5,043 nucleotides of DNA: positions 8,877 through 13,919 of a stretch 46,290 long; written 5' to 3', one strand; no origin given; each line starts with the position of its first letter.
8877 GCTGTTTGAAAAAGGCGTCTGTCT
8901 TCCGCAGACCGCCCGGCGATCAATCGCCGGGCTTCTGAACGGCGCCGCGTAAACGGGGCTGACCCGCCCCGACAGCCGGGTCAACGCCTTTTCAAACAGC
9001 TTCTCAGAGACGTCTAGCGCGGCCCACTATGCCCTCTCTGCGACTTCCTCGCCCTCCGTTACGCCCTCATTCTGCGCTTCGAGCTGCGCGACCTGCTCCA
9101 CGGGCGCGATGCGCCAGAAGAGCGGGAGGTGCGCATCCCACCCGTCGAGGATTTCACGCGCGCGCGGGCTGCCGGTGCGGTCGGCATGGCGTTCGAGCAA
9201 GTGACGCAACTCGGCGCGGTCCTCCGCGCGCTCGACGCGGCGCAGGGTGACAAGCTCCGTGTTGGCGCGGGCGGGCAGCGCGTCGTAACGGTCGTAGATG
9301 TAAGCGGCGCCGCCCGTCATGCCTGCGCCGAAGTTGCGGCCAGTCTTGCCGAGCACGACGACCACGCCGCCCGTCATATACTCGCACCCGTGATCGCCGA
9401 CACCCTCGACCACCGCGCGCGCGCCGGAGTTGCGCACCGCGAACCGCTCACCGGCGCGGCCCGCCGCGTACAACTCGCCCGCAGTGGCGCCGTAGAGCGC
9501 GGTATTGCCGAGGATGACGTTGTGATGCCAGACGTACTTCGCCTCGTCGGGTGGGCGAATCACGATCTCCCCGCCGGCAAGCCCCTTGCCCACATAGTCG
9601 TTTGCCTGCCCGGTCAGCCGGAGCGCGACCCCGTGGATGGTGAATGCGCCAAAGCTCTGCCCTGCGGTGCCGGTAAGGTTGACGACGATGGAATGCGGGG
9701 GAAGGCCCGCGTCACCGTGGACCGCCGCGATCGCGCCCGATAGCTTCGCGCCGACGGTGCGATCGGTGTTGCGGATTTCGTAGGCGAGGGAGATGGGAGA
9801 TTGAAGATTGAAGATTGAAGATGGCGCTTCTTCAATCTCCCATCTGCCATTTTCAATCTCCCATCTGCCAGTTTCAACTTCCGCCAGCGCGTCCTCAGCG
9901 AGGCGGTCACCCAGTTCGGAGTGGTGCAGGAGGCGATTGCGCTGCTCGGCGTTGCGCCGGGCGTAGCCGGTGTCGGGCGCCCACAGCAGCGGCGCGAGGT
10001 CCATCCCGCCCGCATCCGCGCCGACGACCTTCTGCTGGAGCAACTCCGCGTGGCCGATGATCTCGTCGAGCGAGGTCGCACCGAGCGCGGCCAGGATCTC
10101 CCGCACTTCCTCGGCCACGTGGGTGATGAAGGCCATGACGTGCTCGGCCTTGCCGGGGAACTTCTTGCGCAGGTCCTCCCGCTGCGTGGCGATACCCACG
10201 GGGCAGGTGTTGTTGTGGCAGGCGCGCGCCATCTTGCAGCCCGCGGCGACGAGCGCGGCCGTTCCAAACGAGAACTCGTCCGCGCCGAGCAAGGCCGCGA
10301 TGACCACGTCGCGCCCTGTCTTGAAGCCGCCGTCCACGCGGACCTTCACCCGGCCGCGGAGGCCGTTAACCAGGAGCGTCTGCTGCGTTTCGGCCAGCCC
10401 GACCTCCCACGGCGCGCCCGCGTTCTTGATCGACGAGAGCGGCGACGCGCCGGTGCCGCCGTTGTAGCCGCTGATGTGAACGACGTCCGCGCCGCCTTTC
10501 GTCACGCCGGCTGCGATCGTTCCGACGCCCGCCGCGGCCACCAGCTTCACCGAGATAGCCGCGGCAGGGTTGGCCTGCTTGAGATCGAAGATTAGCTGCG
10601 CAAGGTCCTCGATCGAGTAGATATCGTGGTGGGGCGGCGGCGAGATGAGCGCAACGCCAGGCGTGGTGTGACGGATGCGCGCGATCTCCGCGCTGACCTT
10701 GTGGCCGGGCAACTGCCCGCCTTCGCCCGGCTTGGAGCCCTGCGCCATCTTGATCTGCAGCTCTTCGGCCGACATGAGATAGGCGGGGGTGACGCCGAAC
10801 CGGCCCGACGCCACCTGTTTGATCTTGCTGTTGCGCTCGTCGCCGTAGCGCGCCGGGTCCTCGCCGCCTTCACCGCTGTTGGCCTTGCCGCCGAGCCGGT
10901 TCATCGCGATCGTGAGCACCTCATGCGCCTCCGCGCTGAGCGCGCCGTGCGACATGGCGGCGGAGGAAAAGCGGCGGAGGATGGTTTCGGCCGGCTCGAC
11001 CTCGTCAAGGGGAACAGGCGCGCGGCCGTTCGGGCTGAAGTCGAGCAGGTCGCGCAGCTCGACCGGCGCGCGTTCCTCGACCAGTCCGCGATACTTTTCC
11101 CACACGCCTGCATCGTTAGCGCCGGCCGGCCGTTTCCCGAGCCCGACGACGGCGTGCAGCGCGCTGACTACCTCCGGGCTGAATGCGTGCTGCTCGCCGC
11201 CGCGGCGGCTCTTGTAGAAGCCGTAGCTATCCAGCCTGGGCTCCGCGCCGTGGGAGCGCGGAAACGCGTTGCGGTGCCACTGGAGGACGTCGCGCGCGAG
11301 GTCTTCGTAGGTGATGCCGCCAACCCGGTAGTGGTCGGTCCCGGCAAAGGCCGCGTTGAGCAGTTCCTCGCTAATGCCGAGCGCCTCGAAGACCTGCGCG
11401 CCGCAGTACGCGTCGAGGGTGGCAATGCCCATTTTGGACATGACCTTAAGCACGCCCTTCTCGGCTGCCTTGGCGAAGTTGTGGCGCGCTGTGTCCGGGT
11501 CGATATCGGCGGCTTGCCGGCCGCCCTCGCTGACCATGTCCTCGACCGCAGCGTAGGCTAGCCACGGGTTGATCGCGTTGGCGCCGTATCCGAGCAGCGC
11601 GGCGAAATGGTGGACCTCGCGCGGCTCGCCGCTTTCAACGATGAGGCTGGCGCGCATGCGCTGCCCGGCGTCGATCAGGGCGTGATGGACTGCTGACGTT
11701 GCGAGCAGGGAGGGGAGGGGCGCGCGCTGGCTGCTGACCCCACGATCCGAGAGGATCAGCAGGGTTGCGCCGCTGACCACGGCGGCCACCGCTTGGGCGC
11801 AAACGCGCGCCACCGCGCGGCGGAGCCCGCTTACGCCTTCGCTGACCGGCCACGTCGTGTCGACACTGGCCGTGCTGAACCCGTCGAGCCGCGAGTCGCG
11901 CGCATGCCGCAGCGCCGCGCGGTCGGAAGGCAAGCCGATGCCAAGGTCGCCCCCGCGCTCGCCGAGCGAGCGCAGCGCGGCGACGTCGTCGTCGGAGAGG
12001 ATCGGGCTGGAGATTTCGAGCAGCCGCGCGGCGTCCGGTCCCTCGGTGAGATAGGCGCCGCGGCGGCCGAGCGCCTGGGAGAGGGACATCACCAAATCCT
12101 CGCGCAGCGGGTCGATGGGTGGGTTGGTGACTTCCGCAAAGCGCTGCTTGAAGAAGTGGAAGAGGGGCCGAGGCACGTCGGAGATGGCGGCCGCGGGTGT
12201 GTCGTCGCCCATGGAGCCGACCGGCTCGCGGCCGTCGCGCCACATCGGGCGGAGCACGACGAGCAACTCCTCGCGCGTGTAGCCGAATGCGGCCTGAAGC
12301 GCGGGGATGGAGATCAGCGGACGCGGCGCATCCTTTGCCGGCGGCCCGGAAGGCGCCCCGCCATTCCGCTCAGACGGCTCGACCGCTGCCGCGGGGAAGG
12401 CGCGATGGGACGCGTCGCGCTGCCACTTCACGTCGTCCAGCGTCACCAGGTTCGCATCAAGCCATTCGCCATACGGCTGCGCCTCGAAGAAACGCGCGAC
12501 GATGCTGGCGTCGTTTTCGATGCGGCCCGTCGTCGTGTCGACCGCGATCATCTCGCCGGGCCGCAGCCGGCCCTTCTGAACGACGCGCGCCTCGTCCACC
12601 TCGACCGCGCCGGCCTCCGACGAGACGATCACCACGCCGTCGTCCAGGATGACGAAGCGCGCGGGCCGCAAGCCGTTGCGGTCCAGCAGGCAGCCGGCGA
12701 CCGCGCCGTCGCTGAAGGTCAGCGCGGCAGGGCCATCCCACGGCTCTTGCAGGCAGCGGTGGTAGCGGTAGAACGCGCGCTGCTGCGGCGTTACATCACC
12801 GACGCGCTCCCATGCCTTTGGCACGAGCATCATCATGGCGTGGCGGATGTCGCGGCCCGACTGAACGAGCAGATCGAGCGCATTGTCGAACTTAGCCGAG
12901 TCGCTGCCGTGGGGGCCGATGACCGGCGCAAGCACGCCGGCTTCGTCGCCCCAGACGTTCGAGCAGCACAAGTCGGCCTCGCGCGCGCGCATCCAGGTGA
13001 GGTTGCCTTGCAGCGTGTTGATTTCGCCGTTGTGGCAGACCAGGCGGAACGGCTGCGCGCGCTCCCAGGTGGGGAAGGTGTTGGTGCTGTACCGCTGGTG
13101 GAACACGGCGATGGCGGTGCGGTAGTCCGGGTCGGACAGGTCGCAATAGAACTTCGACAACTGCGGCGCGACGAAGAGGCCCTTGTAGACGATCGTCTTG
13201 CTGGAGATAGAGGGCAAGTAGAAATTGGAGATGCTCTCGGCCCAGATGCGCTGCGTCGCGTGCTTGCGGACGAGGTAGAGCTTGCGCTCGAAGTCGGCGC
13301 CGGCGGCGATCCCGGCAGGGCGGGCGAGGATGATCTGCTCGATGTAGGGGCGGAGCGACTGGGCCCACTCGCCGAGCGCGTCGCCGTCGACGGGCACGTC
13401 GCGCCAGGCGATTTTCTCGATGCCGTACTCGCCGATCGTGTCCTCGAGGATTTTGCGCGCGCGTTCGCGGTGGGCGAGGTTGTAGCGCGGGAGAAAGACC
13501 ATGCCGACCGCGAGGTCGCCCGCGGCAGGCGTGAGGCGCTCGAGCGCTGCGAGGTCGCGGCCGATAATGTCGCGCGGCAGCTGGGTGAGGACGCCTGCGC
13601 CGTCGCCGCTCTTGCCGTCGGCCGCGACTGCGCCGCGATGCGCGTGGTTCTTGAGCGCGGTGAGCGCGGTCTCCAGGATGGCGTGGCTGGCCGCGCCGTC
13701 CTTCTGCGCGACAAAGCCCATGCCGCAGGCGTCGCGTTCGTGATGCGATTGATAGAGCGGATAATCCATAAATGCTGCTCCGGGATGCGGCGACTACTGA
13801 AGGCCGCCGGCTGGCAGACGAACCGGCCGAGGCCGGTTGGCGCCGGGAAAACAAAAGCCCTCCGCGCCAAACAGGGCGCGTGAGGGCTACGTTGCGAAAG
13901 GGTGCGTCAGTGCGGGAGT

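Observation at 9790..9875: Palindromic heptamer-phased repeat element inserted in frame inside glutamate synthase (gltB)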

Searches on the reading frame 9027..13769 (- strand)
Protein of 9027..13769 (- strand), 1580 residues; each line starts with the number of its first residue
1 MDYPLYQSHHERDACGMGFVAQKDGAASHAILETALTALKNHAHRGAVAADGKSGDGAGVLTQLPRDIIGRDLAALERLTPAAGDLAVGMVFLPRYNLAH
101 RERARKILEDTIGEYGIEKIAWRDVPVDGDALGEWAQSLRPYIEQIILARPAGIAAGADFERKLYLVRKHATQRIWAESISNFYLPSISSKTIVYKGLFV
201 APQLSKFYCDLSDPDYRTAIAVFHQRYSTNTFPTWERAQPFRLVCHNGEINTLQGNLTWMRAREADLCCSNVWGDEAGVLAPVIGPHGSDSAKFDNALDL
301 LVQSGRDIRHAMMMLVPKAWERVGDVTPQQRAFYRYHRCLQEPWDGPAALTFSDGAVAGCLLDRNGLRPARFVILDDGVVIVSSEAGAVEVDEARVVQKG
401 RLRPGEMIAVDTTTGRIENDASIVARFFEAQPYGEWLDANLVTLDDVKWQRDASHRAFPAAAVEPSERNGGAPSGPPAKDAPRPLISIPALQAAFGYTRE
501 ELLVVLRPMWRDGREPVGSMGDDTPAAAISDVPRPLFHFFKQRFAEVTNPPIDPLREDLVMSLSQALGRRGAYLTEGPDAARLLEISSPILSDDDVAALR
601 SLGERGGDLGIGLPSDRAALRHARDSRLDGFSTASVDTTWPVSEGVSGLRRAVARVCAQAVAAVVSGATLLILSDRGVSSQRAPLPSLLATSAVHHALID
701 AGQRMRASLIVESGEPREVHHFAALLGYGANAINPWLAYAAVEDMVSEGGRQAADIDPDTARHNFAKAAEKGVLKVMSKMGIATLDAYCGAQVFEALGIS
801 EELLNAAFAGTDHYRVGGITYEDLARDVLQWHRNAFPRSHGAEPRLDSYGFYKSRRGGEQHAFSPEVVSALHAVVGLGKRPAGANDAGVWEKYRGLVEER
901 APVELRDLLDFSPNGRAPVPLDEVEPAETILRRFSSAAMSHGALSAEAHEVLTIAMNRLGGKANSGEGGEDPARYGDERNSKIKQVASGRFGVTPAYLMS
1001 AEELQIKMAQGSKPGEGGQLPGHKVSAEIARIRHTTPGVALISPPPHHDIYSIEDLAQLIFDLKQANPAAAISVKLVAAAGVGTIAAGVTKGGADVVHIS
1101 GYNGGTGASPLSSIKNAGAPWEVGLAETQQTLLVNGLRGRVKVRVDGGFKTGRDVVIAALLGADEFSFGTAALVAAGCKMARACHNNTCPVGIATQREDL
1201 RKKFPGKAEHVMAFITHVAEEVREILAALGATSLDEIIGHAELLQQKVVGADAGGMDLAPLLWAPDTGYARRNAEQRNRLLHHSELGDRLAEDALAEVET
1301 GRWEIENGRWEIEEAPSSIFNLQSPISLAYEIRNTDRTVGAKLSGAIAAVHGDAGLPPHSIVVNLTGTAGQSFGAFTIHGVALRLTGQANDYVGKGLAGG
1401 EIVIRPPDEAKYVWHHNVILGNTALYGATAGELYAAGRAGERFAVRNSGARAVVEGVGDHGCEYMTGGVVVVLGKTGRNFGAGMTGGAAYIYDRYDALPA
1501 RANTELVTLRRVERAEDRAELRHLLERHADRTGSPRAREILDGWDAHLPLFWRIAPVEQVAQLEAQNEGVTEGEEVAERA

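Call 23: find_encoding_contigs(protein=window:9027-13769:-, flank=10000, max_places=6)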
Protein window:9027-13769:- (1580 aa): 2 contigs read that carry it; 2 places shown.
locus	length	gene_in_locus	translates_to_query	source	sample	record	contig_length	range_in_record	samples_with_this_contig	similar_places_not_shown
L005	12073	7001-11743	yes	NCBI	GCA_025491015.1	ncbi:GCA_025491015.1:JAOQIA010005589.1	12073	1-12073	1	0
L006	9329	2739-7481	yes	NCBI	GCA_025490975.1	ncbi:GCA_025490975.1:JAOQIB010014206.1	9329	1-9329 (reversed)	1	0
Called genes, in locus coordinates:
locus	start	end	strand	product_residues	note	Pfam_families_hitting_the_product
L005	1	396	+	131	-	?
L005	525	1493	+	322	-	PF08501:Shikimate_dh_N, PF18317:SDH_C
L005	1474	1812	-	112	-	PF01934:HepT-like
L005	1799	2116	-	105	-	PF01909:NTP_transf_2, PF18765:Polbeta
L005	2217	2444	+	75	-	PF12088:DUF3565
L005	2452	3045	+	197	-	PF13302:Acetyltransf_3, PF00583:Acetyltransf_1 (weak)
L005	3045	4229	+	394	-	PF01264:Chorismate_synt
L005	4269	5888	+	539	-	PF01202:SKI, PF00465:Fe-ADH (faint), PF13685:Fe-ADH_2 (weak), PF01761:DHQ_synthase, PF24621:DHQS_C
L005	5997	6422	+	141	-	PF01220:DHquinase_II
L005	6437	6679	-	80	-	-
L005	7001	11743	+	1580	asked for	PF00310:GATase_2, PF04898:Glu_syn_central, PF01645:Glu_synthase, PF01493:GXGXG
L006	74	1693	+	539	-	PF01202:SKI, PF00465:Fe-ADH (faint), PF13685:Fe-ADH_2 (weak), PF01761:DHQ_synthase, PF24621:DHQS_C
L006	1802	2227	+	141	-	PF01220:DHquinase_II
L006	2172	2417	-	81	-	-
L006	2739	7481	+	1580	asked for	PF00310:GATase_2, PF04898:Glu_syn_central, PF01645:Glu_synthase, PF01493:GXGXG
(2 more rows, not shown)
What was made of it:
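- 9027..13769 (-): gltB, glutamate synthase large subunit, 1580 aa, intact. The protein is identical to MCU0507136.1, labelled 'Anaerolineae bacterium'. Pfam GATase_2, Glu_syn_central, Glu_synthase and GXGXG on the exact protein (call 23).
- Checked: It carries Pfam GATase_2, Glu_syn_central, Glu_synthase and GXGXG (call 23).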

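Call 86: list_cluster_members(proteins=[window:9030-13769:-])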
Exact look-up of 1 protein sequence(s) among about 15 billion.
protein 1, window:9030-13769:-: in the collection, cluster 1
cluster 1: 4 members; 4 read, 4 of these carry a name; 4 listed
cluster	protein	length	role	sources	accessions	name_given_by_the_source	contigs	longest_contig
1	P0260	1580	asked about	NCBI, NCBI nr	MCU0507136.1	MAG: glutamate synthase large subunit [Anaerolineae bacterium] | glutamate synthase large subunit [Anaerolineae bacterium]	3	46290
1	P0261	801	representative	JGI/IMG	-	glutamate synthase (ferredoxin)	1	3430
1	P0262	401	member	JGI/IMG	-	glutamate synthase (ferredoxin)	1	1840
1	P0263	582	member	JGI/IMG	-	glutamate synthase (ferredoxin)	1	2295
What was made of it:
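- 9027..13769 (-): Source name (call 86).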

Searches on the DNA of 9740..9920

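Call 88: search_rna_families(source=window, start=9740, end=9920, threshold=evalue, max_evalue=5)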
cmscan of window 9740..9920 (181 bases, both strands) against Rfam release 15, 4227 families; matches with E-value up to 5: 38.
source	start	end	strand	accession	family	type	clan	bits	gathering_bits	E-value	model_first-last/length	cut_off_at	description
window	9793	9864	-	RF03607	mir-9447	Gene; miRNA;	-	31.4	67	0.00011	1-68/68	no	mir-9447 microRNA precursor family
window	9793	9863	-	RF01013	mir-577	Gene; miRNA;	-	28.9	100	0.00085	1-86/86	no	mir-577 microRNA precursor family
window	9786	9871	+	RF03964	mir-H1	Gene; miRNA;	-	27.4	97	0.0081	1-85/85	no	mir-H1 microRNA precursor family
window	9794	9864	+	RF01013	mir-577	Gene; miRNA;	-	26.8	100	0.0028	1-86/86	no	mir-577 microRNA precursor family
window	9773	9865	-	RF00723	mir-448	Gene; miRNA;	-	26.4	90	0.003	1-111/111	no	mir-448 microRNA precursor family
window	9786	9871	-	RF03964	mir-H1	Gene; miRNA;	-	25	97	0.028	1-85/85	no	mir-H1 microRNA precursor family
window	9791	9866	+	RF03714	MIR774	Gene; miRNA;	-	24.6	80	0.0079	1-98/98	no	MIR774 microRNA precursor family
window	9784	9852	-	RF03345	MIR3444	Gene; miRNA;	-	23.9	80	0.0065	1-104/104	no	MIR3444 microRNA precursor family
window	9787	9849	-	RF03799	mir-3202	Gene; miRNA;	-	23.2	90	0.0092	1-79/79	no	mir-3202 microRNA precursor family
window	9787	9849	+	RF03799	mir-3202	Gene; miRNA;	-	22.9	90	0.011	1-79/79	no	mir-3202 microRNA precursor family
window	9793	9843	+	RF03607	mir-9447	Gene; miRNA;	-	22.9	67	0.019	1-68/68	no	mir-9447 microRNA precursor family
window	9792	9862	+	RF00723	mir-448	Gene; miRNA;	-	22.3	90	0.03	1-111/111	no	mir-448 microRNA precursor family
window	9784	9852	+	RF03345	MIR3444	Gene; miRNA;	-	21.3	80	0.031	1-104/104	no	MIR3444 microRNA precursor family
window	9777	9859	+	RF03636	MIR4376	Gene; miRNA;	-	20.7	60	0.037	1-88/88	no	MIR4376 microRNA precursor family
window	9789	9870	+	RF03783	mir-4854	Gene; miRNA;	-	20.7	100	0.14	1-89/89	no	mir-4854 microRNA precursor family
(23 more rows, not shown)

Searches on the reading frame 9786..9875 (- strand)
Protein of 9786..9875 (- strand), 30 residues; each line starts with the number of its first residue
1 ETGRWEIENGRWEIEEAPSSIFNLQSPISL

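Call 64: search_protein_representatives(protein=window:9786-9875:-)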
Query: 30 residues. Proteins with E-value up to 0.001 (for the whole library): 16; up to 1e-10: 0; up to 1e-30: 0. The best 16 are listed.
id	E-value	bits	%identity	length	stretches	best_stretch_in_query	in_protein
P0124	3.7e-06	41.2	55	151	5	1-16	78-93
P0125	7.9e-06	40.3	56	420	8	3-24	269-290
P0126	1.5e-05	39.4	46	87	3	1-25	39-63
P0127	1.7e-05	39.3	44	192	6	2-16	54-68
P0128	2.3e-05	38.9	49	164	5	1-16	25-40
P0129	6.1e-05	37.6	49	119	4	1-16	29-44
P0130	7.5e-05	37.3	40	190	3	1-26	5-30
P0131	1.2e-04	36.7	44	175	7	2-16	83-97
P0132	1.3e-04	36.6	44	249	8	2-15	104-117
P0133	2.2e-04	35.9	49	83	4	1-23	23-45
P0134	2.6e-04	35.7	59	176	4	8-17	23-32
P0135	4.5e-04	35.0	39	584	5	5-22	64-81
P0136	5.6e-04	34.7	53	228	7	2-17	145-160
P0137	6.2e-04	34.6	63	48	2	1-22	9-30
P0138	7.6e-04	34.3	49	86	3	1-16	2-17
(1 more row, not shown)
